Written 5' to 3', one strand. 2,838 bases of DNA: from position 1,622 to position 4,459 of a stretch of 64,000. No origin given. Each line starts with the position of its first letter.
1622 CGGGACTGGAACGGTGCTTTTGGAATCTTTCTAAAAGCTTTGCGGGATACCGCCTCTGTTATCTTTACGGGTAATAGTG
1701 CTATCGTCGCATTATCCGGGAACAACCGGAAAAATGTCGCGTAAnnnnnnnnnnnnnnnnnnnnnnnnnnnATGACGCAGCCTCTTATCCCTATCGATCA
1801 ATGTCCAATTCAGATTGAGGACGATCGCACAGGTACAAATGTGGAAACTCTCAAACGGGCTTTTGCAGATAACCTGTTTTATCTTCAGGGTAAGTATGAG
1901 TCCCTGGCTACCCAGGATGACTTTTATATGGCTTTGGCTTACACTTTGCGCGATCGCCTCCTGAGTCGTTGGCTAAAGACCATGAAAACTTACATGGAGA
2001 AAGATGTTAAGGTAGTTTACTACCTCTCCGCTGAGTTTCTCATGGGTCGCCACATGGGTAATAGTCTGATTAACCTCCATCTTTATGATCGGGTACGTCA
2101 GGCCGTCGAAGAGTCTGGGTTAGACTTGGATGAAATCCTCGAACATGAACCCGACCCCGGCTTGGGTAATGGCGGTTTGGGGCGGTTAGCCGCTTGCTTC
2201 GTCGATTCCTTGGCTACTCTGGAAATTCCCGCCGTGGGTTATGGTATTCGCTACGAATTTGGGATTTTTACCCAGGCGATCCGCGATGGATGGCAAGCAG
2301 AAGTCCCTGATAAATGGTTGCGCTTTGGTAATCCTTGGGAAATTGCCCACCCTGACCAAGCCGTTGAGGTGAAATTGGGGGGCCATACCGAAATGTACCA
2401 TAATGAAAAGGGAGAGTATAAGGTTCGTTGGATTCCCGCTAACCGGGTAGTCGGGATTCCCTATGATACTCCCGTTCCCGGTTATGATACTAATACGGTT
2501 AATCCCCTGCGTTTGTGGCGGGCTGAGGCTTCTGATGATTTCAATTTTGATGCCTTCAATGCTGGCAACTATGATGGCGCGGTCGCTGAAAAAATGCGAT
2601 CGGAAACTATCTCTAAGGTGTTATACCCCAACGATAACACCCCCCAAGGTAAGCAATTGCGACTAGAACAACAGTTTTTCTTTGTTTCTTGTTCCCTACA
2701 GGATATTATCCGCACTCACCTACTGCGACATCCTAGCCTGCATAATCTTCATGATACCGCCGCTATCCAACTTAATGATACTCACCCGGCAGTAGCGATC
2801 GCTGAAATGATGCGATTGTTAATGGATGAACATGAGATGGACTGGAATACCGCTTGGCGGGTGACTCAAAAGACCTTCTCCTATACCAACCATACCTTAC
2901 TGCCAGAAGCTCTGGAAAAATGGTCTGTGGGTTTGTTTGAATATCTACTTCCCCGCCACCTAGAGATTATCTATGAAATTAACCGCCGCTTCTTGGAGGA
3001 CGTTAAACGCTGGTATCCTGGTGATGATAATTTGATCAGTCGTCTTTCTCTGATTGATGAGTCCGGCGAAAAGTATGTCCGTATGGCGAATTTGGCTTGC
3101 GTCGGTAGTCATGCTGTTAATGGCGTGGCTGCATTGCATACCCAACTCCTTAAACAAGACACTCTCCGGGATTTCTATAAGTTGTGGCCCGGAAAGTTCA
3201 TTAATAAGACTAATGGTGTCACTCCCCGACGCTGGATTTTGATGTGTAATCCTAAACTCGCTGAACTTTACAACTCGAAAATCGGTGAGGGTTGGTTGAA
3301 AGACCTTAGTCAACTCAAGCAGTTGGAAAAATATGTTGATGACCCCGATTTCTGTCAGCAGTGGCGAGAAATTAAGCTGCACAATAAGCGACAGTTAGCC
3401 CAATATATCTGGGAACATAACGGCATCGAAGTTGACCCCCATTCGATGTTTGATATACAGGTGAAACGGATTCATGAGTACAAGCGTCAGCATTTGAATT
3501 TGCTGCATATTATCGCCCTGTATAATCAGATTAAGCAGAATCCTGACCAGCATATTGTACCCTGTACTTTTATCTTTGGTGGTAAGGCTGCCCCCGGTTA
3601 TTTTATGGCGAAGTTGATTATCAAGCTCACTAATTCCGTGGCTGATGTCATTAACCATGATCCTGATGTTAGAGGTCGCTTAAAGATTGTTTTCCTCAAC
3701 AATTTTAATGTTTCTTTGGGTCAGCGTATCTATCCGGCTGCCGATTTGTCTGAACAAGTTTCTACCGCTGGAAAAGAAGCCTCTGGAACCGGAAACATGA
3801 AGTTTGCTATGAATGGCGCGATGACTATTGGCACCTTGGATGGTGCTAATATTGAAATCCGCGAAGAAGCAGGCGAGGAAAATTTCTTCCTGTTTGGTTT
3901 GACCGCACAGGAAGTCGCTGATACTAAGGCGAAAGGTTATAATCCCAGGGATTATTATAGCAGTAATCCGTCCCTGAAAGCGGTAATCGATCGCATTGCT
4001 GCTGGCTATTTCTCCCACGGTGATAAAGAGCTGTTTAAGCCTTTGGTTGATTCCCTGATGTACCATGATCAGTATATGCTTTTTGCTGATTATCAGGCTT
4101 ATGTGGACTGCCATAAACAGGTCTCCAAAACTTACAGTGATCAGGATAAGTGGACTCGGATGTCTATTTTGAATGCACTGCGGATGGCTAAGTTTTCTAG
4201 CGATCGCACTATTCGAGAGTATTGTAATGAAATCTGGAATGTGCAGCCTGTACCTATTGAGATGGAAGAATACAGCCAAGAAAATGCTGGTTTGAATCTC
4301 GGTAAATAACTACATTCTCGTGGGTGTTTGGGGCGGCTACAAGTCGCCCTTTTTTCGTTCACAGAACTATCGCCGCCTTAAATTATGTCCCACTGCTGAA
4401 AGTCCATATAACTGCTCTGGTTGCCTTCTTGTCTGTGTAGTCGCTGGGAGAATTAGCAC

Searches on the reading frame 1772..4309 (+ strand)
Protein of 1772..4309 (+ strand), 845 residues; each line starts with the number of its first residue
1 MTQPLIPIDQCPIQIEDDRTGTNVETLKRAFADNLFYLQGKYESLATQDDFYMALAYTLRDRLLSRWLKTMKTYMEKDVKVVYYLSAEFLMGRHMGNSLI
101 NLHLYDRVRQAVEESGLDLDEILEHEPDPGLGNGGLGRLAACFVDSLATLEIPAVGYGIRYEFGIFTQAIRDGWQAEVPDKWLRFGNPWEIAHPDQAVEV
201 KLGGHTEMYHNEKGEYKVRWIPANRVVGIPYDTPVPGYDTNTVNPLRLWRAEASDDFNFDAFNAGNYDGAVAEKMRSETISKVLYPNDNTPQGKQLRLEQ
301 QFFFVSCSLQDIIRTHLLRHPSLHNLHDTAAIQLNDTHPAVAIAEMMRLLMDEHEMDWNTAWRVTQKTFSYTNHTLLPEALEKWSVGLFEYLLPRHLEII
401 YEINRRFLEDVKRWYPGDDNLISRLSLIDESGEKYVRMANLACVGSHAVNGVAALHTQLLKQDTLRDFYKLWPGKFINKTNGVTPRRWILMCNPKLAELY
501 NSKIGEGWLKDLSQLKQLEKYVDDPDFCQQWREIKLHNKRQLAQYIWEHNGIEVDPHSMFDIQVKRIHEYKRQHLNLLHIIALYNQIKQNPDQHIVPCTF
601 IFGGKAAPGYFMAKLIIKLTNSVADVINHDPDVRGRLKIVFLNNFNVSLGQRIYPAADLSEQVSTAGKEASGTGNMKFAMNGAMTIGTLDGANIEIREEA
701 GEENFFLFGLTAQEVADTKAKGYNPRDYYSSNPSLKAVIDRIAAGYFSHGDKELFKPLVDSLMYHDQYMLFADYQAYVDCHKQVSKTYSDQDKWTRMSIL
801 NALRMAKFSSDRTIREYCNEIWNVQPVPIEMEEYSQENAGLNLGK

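Call 38: find_encoding_contigs(protein=window:1772-4309:+, flank=3500, max_places=10)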
Protein window:1772-4309:+ (845 aa): 23 contigs read that carry it; 10 places shown.
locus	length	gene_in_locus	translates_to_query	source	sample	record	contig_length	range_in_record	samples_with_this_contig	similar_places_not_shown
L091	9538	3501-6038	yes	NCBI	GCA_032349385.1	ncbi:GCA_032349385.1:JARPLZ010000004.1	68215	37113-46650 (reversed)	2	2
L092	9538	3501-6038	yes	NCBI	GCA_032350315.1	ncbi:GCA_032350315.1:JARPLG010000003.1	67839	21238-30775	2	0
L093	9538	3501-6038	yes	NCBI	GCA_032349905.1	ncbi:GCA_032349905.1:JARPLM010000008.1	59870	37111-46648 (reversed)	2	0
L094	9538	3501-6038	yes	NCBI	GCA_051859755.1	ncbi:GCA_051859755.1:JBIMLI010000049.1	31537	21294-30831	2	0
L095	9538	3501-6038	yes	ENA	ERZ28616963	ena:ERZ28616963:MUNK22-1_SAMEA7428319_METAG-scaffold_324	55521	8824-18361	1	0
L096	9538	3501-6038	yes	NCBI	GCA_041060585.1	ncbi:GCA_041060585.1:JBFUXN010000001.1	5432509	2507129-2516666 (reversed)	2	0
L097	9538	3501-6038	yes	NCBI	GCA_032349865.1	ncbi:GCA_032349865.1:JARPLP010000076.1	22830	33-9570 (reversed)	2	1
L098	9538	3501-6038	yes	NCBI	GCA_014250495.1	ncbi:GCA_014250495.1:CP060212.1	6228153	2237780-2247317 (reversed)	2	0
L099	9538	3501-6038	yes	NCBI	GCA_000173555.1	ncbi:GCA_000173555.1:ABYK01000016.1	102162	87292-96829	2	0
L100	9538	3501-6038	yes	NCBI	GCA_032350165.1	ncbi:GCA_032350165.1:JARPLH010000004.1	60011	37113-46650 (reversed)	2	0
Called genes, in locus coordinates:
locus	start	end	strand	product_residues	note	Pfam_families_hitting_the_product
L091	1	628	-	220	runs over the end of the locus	PF01066:CDP-OH_P_transf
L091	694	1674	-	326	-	PF00781:DAGK_cat, PF19279:YegS_C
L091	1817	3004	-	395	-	PF02463:SMC_N (faint), PF13175:AAA_15, PF13476:AAA_23, PF13555:AAA_29 (faint), PF13304:AAA_21, PF13175:AAA_15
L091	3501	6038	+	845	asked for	PF00343:Phosphorylase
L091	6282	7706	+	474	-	PF03446:NAD_binding_2, PF00393:6PGD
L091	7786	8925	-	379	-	PF13599:Pentapeptide_4, PF00805:Pentapeptide (weak), PF13576:Pentapeptide_3 (weak), PF00805:Pentapeptide, PF13576:Pentapeptide_3 (weak), PF13599:Pentapeptide_4, PF00805:Pentapeptide, PF01042:Ribonuc_L-PSP, +4 more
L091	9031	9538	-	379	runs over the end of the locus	PF13576:Pentapeptide_3 (faint), PF13599:Pentapeptide_4, PF23894:LD_SV2 (faint), PF25296:Decapeptide (weak), PF00805:Pentapeptide, PF13599:Pentapeptide_4 (weak), PF00805:Pentapeptide, PF01042:Ribonuc_L-PSP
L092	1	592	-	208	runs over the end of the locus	PF01066:CDP-OH_P_transf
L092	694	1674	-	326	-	PF00781:DAGK_cat, PF19279:YegS_C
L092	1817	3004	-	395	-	PF02463:SMC_N (faint), PF13175:AAA_15, PF13476:AAA_23, PF13555:AAA_29 (faint), PF13304:AAA_21, PF13175:AAA_15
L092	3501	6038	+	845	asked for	PF00343:Phosphorylase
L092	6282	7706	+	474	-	PF03446:NAD_binding_2, PF00393:6PGD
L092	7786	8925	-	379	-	PF13599:Pentapeptide_4, PF00805:Pentapeptide (weak), PF13576:Pentapeptide_3 (weak), PF00805:Pentapeptide, PF13576:Pentapeptide_3 (weak), PF13599:Pentapeptide_4, PF00805:Pentapeptide, PF01042:Ribonuc_L-PSP, +4 more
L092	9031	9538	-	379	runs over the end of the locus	PF13599:Pentapeptide_4, PF00805:Pentapeptide (weak), PF00805:Pentapeptide, PF13599:Pentapeptide_4 (weak), PF00805:Pentapeptide, PF13599:Pentapeptide_4 (weak), PF00805:Pentapeptide, PF01042:Ribonuc_L-PSP, +2 more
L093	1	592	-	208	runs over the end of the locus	PF01066:CDP-OH_P_transf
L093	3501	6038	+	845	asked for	PF00343:Phosphorylase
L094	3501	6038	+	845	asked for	PF00343:Phosphorylase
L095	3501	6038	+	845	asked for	PF00343:Phosphorylase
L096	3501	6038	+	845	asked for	PF00343:Phosphorylase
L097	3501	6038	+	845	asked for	PF00343:Phosphorylase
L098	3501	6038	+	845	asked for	PF00343:Phosphorylase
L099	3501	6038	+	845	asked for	PF00343:Phosphorylase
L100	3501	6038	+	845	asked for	PF00343:Phosphorylase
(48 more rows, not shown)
